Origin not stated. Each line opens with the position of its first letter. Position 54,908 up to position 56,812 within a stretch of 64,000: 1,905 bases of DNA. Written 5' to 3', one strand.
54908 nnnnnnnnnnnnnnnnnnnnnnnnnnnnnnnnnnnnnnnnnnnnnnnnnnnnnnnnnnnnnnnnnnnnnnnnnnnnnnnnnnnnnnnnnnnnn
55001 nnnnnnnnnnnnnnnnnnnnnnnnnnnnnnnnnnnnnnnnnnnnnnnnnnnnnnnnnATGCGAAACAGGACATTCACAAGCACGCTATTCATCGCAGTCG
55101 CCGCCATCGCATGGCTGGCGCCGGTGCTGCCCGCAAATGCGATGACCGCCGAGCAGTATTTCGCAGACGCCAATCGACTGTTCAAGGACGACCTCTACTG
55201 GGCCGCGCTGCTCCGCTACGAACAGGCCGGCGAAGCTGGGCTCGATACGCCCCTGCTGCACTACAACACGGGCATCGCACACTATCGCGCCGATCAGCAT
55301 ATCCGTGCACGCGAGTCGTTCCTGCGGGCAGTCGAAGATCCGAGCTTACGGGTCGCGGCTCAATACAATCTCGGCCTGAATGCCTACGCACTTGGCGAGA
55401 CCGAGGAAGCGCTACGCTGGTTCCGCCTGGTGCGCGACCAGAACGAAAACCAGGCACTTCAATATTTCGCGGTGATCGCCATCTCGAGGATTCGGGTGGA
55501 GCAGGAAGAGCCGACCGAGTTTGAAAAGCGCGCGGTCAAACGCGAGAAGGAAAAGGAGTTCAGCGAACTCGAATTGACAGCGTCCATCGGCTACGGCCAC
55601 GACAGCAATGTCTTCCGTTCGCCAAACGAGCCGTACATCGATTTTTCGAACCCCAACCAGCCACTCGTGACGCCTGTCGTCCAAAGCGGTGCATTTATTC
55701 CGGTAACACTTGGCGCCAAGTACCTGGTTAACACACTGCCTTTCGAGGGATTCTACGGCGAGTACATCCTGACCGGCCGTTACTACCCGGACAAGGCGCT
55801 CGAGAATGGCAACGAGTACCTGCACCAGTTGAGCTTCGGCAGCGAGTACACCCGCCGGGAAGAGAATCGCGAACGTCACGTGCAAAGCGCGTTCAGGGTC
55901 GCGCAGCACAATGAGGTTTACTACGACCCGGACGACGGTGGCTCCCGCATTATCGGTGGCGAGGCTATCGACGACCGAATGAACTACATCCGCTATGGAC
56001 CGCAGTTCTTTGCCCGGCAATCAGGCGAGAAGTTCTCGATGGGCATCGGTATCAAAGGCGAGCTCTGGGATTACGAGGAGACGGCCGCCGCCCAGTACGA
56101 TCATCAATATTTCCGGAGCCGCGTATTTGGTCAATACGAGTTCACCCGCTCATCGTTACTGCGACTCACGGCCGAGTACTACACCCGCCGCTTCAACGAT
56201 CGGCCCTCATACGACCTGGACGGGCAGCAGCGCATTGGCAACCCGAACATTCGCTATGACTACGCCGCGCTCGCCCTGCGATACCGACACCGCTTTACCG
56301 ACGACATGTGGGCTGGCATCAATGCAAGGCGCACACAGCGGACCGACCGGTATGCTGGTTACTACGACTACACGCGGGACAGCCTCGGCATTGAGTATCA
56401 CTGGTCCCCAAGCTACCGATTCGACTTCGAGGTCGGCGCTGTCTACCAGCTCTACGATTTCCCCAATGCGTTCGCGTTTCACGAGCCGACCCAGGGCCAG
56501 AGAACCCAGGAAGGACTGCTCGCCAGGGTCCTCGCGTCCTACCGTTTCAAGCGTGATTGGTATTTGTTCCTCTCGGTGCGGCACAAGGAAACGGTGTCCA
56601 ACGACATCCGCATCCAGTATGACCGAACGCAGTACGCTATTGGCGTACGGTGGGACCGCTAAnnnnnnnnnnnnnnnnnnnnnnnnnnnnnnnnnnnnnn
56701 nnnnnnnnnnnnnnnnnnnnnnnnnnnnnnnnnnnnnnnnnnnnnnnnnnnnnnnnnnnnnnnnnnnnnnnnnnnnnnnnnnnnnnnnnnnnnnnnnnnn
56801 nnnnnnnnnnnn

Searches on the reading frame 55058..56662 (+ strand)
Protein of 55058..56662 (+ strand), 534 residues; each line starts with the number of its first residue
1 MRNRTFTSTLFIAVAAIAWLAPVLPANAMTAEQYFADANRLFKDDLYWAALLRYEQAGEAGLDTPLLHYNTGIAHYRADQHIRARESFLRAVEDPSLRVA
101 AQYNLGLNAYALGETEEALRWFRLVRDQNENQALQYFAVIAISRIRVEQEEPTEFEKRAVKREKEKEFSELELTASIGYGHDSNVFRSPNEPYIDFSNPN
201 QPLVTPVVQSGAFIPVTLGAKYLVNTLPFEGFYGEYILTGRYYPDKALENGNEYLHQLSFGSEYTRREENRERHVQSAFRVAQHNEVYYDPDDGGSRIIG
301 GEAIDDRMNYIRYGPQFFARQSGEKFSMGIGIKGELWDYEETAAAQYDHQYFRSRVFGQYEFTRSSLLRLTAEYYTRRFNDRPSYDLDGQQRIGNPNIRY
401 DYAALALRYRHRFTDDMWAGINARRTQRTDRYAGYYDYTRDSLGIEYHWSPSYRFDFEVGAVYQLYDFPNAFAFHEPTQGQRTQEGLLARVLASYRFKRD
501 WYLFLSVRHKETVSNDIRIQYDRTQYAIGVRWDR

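Call 7: search_protein_families(library=ncbifam, proteins=[window:55058-56662:+], max_evalue=0.01)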
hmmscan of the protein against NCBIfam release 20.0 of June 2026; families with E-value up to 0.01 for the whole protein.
window:55058-56662:+ (534 aa): 4 families
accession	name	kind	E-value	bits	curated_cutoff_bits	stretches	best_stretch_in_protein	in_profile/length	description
NF047371.1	FlcA_CTERM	equivalog_domain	1.4e-05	23.8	300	1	42-131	450-539/646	periplasmic flagellar collar protein FlcA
NF047507.1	TPR_BatC_Lepto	exception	0.00015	21.3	175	1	40-129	33-126/214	TPR repeat-containing protein BatC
TIGR02917.1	PEP_TPR_lipo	equivalog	0.00089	17.2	312.2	1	26-147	222-345/899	XrtA/PEP-CTERM system TPR-repeat protein PrsT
TIGR02552.1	LcrH_SycD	equivalog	0.0089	15.7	104.8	0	45-93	66-114/136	SycD/LcrH family type III secretion system chaperone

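Call 9: search_protein_families(library=pfam, proteins=[window:55058-56662:+], max_evalue=0.1)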
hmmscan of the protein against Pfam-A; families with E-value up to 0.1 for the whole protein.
window:55058-56662:+ (534 aa): 8 families
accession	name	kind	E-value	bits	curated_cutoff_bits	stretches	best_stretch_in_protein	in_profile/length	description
PF07719.23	TPR_2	-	5.7e-08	32.7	27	1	100-129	2-31/34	Tetratricopeptide repeat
PF13432.12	TPR_16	-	6.2e-05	23.8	32.7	1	69-129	1-61/65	Tetratricopeptide repeat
PF07721.20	TPR_4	-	0.00021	22.1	27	1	100-123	2-25/26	Tetratricopeptide repeat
PF00515.34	TPR_1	-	0.0005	20.2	27.8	0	100-125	2-27/34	Tetratricopeptide repeat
PF13424.12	TPR_12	-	0.0053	17.4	30.1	0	100-123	46-69/77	Tetratricopeptide repeat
PF12158.14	DUF3592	-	0.028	15.5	25.3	1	250-293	32-73/84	Domain of unknown function (DUF3592)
PF17251.8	Pom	-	0.044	13.6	22.4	1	405-511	153-242/285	Protochlamydia outer membrane protein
PF13174.12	TPR_6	-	0.098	13.8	26.3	0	101-120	2-21/33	Tetratricopeptide repeat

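Call 28: find_homologous_proteins(query=window:55058-56659:+, max_evalue=0.001)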
Query window:55058-56659:+ (534 aa): 1083 proteins with E <= 0.001 among 8000 candidates; the best 120 are listed.
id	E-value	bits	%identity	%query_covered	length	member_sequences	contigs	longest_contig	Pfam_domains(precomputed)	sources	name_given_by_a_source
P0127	0.0e+0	1176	95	100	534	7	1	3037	PF07719.24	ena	-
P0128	2.5e-294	995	81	100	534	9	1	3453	PF07719.24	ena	-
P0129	3.6e-285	965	78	100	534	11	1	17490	PF07719.24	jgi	jgi:tetratricopeptide (TPR) repeat protein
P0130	5.0e-285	965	78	100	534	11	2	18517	PF07719.24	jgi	jgi:tetratricopeptide (TPR) repeat protein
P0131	3.4e-284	962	78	100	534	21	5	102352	PF07719.24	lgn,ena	-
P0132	4.4e-284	961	77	100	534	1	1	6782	-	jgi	jgi:tetratricopeptide (TPR) repeat protein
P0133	2.4e-283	959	77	100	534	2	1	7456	PF07719.24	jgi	-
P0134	1.1e-281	953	78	100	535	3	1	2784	PF07719.24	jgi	jgi:tetratricopeptide (TPR) repeat protein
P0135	8.4e-276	934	75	100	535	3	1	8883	PF07719.24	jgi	jgi:hypothetical protein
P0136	3.3e-271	919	73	100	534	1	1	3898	PF07719.24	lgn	-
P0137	3.2e-270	916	73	100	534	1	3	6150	PF07719.24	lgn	-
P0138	4.6e-256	869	70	100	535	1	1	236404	PF13432.13,PF07719.24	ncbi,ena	-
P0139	1.5e-248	844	68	100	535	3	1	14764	PF07719.24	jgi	-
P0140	8.8e-247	838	66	100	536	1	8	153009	PF13432.13,PF07719.24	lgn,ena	-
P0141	3.1e-245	833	68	100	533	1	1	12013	PF00515.35,PF07719.24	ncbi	-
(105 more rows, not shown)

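Call 44: predict_structure(alignment_id=A2)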
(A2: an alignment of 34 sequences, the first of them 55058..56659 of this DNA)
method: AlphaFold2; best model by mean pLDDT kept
length: 534 residues; sequences in the alignment: 34
mean_pLDDT: 80.9   pTM: 0.60
mean pLDDT of the five models: 80.9, 80.6, 80.2, 79.9, 78.9
residues with pLDDT >= 90: 275; 70-90: 116; 50-70: 69; < 50: 74
segments of 3 or more residues with pLDDT < 50: 1-4, 20-27, 155-166, 190-199, 290-297, 299-302, 383-396, 471-476
pLDDT, mean of each block of 10 residues (from residue 1): 53 57 52 93 88 92 93 93 94 92 96 92 91 91 78 48 55 97 74 45 61 97 85 95 87 93 87 93 78 45 63 95 94 89 64 96 94 86 45 53 94 95 88 62 97 96 83 51 86 96 97 68 92 96
secondary structure, 60 per line:
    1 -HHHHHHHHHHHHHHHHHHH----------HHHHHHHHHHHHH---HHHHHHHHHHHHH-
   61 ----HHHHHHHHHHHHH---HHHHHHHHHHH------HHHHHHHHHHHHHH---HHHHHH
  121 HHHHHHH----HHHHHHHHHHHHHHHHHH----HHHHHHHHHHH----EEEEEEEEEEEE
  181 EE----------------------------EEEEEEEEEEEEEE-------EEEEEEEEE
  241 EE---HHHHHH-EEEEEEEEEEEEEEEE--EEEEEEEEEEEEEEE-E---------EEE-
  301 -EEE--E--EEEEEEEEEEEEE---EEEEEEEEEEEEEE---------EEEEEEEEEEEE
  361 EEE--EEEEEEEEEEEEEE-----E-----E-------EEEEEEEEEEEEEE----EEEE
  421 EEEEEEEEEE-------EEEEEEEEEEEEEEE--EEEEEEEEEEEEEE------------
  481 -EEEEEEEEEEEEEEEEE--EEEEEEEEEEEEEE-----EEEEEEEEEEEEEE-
elements in order: H2-20 H31-43 H47-59 H65-77 H81-91 H98-111 H115-127 H132-149 H154-164 E169-182 E211-224 E232-242 H246-251 E253-268 E271-285 E297-299 E302-304 E310-322 E326-339 E349-363 E366-379 E399-412 E417-430 E438-452 E455-468 E482-498 E501-514 E520-533

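Call 47: fold_search(model_id=the predicted structure, library=pdb)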
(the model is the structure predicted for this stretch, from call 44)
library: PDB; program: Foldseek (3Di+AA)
matches with E <= 10: 1516; with E <= 0.001: 449
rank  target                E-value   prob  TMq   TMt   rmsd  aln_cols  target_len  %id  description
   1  9b8a                  7.9e-10  1.00  0.42  0.41  11.6       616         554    9  Cryo-EM structure of E. coli cellulose synthase subunit C (released 2025-02-19)
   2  9b8h_A                1.6e-09  1.00  0.41  0.38  15.1       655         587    9  Cryo-EM structure of E. coli cellulose synthase subunit C with cellotetraose (released 2025-02-19)
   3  5mdo_A                7.1e-09  1.00  0.34  0.49  10.1       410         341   10  Crystal structure of in vitro folded Chitoporin VhChip from Vibrio harveyi (crystal form I) (released 2017-12-20)
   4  5mdq_A                8.9e-09  1.00  0.33  0.47  11.2       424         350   10  Crystal structure of outer membrane expressed Chitoporin VhChip from Vibrio harveyi (released 2017-12-20)
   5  3wi5                  9.9e-09  1.00  0.32  0.49  10.3       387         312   12  Crystal structure of the Loop 7 mutant PorB from Neisseria meningitidis serogroup B (released 2014-01-01)
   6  8jto                  1.8e-08  1.00  0.32  0.46  10.7       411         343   11  Outer membrane porin of Burkholderia pseudomallei (BpsOmp38) in complex with ceftazidime (released 2024-06-26)
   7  8wv0_B                3.3e-08  1.00  0.32  0.48  10.7       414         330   11  Outer membrane porin of Burkholderia pseudomallei (BpsOmp38) (released 2024-10-30)
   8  3wi4                  4.4e-08  1.00  0.32  0.48  10.5       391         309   12  Crystal structure of wild-type PorB from Neisseria meningitidis serogroup B (released 2014-01-01)
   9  7eqm_A                4.6e-08  1.00  0.31  0.46  10.7       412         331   10  Apo Truncated VhChiP (Delta 1-19) (released 2022-08-10)
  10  6ehe                  8.0e-08  1.00  0.33  0.52   9.8       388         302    9  OmpTdeltaL8 (loop L8 deletion mutant of OmpT), an outer membrane protein of Vibrio cholerae (released 2018-04-25)
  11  3a2s_X                1.0e-07  1.00  0.32  0.46  11.7       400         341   10  Crystal Structure of outer membrane protein PorB from Neisseria meningitidis in complex with sucrose (released 2010-04-07)
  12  6zhp                  1.7e-07  1.00  0.36  0.50  10.3       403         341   10  Crystal structure of OmpF porin soaked in ciprofloxacin metaloantibiotic (released 2021-05-05)
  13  4aui_A                1.8e-07  1.00  0.34  0.53  10.2       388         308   11  STRUCTURE AND FUNCTION OF THE PORB PORIN FROM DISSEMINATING N. GONORRHOEAE (released 2012-10-10)
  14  8wv0_A                1.9e-07  1.00  0.32  0.47  10.7       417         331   10  Outer membrane porin of Burkholderia pseudomallei (BpsOmp38) (released 2024-10-30)
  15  5oyk                  2.0e-07  1.00  0.33  0.50  11.1       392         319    9  Outer-membrane expressed OmpT of Vibrio cholerae (released 2018-04-25)
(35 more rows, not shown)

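Call 62: search_protein_families(library=pfam, alignment_id=A2, max_evalue=0.01)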
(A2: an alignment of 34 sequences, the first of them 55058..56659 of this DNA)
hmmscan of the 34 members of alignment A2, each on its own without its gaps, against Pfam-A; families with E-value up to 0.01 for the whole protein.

A. member 1, window:55058-56659:+ (534 aa): 5 families
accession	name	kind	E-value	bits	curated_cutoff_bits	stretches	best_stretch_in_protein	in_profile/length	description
PF07719.23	TPR_2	-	5.7e-08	32.7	27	1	100-129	2-31/34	Tetratricopeptide repeat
PF13432.12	TPR_16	-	6.2e-05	23.8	32.7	1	69-129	1-61/65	Tetratricopeptide repeat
PF07721.20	TPR_4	-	0.00021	22.1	27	0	100-123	2-25/26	Tetratricopeptide repeat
PF00515.34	TPR_1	-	0.0005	20.2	27.8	0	100-125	2-27/34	Tetratricopeptide repeat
PF13424.12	TPR_12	-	0.0053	17.4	30.1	0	100-123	46-69/77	Tetratricopeptide repeat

B. families by the number of members that match (of 34 scanned): 14 families
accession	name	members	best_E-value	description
PF07719.23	TPR_2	34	9.4e-10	Tetratricopeptide repeat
PF13432.12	TPR_16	30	2.3e-07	Tetratricopeptide repeat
PF00515.34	TPR_1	28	4e-07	Tetratricopeptide repeat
PF07721.20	TPR_4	27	8.5e-07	Tetratricopeptide repeat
PF13424.12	TPR_12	24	3.4e-05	Tetratricopeptide repeat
PF10082.15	BBP2_2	17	1.1e-05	Putative beta-barrel porin 2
PF13414.12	TPR_11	4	0.00024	TPR repeat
PF13374.12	TPR_10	4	0.00044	Tetratricopeptide repeat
PF13181.12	TPR_8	4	0.00082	Tetratricopeptide repeat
PF13174.12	TPR_6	4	0.00091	Tetratricopeptide repeat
PF14559.12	TPR_19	3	0.0061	Tetratricopeptide repeat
PF14905.12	OMP_b-brl_3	1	0.00095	Outer membrane protein beta-barrel family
PF09976.15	TPR_21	1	0.0011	Tetratricopeptide repeat-like domain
PF12158.14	DUF3592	1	0.0012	Domain of unknown function (DUF3592)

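Call 63: search_solved_structures(query=A2, max_evalue=0.1)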
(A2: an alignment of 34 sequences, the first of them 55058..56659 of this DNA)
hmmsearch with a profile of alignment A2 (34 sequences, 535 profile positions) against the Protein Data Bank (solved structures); distinct sequences matched with E-value up to 0.1: 47.
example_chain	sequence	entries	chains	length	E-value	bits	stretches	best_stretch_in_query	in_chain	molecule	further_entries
9qhb_A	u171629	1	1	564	4.5e-31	111.3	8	30-125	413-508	Engineered tetratricopeptide repeat protein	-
8bu0_A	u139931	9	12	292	5.5e-19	71.4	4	31-125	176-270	Consensus tetratricopeptide repeat protein | Crystal structure of an 8-repeat consensus TPR superhelix with Zinc. | Monomer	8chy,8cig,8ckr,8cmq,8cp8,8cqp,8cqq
9qhc_A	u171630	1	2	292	9.2e-17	64.1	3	30-125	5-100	Engineered tetratricopeptide repeat protein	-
8ch0_A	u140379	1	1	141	1.3e-10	43.7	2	64-125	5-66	Consensus tetratricopeptide repeat protein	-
2fo7_A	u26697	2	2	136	3.5e-10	42.4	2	54-125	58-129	SYNTHETIC CONSENSUS TPR PROTEIN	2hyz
6vl6_A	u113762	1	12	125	2.6e-08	36.2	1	31-125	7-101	T33_dn2A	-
5hrz_A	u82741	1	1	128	4.7e-08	35.3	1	31-131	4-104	TPR domain protein 1na0C3_3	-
1na0_A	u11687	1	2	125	1e-07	34.2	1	30-131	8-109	designed protein CTPR3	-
2wqh_A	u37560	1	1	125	1.6e-06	30.3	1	30-125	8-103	CTPR3Y3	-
6vfj_B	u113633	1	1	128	4.1e-06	28.9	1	50-135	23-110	I53_dn5B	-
6v8e_A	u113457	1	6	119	4.2e-06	28.9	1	49-131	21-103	Designed protein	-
6vfh_A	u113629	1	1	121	4.5e-06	28.8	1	68-126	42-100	T33_dn10A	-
1na3_A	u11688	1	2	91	4.7e-06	28.7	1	65-131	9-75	designed protein CTPR2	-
6vfi_B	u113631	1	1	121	6.9e-06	28.2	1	50-125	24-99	O43_dn18B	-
2avp_A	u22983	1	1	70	1.2e-05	27.4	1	68-125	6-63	synthetic consensus TPR protein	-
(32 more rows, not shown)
